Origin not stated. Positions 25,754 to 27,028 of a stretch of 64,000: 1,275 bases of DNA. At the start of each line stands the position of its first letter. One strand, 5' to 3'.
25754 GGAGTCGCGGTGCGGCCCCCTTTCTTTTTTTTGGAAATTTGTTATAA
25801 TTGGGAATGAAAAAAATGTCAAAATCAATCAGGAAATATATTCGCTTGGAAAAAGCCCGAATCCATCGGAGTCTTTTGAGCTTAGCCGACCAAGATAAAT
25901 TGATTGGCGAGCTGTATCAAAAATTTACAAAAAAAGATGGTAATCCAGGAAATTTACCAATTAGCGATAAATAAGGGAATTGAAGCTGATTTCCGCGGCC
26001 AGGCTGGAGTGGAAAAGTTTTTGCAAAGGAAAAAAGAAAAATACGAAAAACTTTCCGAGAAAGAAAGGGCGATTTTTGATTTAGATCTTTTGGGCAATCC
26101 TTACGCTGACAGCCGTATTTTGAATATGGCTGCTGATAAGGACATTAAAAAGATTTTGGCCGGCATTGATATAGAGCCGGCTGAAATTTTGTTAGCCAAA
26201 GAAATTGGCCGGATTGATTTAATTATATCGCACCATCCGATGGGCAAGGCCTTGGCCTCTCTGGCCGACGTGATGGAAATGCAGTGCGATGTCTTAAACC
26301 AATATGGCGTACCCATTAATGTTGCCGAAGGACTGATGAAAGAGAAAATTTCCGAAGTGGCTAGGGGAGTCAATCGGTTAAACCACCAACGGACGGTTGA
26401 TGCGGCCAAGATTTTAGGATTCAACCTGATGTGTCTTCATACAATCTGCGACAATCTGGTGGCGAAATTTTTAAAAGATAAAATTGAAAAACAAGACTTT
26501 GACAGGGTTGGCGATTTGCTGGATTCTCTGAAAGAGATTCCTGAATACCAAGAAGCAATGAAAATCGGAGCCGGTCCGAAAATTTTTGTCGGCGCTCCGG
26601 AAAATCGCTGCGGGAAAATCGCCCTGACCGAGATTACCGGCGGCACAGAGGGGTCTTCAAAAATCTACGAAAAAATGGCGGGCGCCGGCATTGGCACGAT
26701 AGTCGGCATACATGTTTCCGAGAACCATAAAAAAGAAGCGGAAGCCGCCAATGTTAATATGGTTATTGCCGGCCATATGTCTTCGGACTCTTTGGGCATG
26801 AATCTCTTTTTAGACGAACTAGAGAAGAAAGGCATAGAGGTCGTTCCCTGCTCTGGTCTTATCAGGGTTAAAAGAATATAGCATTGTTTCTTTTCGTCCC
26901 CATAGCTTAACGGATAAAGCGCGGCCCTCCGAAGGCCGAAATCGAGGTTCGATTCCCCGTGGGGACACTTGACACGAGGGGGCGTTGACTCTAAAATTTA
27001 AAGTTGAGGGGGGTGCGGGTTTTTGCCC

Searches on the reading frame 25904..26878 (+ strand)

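Call 9: search_protein_families(library=pfam, proteins=[window:25904-26878:+])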
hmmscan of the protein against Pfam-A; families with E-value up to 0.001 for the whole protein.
window:25904-26878:+ (325 aa): 1 family
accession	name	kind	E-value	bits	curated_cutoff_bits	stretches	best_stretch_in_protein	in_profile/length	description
PF01784.24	DUF34_NIF3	-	2.7e-08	34.2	23.4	1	77-309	32-238/256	Duf34/NIF3 (NGG1p interacting factor 3)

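Call 60: search_protein_families(library=ncbifam, proteins=[window:25904-26878:+], max_evalue=0.01)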
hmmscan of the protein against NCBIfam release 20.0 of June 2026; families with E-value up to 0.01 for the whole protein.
window:25904-26878:+ (325 aa): 1 family
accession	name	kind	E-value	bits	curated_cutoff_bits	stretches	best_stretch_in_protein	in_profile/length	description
TIGR00486.1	YbgI_SA1388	equivalog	0.0011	18.7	130.55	0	77-308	32-235/250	Nif3-like dinuclear metal center hexameric protein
